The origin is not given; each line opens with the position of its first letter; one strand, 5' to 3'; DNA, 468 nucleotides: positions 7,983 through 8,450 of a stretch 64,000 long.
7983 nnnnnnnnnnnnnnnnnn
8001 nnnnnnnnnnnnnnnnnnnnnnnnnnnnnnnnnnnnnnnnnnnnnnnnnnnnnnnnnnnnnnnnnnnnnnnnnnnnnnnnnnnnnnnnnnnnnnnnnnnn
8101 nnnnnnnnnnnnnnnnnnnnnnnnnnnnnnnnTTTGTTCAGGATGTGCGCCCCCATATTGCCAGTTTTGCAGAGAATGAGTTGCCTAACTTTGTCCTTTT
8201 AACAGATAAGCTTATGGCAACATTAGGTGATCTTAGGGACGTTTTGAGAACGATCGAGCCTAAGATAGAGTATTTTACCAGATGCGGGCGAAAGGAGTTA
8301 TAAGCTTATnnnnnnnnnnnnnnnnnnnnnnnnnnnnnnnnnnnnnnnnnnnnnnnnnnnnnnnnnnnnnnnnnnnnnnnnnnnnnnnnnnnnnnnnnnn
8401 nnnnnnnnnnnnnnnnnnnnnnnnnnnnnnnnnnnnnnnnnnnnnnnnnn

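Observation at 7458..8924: Orphan MlaD-like MCE protein and DUF330-like lipoprotein without permease or ATPase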

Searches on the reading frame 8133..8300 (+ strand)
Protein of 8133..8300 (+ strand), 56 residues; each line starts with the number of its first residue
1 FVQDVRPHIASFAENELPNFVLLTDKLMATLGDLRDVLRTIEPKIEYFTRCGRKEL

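Call 67: search_solved_structures(query=window:8133-8300:+, max_evalue=10, show_alignments=3)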
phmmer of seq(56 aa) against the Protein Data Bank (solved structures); distinct sequences matched with E-value up to 10: 2.
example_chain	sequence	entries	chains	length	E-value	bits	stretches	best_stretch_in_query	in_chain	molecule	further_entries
2be9_A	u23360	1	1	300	0.32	14.5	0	11-49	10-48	Aspartate carbamoyltransferase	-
1pg5_A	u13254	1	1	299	0.33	14.5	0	11-49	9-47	Aspartate carbamoyltransferase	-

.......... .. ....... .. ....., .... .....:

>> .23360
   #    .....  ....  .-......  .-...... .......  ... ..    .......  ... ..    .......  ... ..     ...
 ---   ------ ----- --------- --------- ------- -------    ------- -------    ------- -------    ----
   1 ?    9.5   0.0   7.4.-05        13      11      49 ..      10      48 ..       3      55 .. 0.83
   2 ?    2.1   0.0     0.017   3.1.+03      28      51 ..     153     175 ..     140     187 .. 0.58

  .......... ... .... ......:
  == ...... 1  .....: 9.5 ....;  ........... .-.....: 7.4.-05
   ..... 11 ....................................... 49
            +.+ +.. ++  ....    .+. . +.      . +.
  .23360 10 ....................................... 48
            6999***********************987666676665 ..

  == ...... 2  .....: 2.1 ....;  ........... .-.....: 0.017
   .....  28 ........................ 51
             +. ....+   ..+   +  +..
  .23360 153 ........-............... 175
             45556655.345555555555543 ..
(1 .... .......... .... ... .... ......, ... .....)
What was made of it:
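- Tried and rejected: Only chance hits (call 67).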
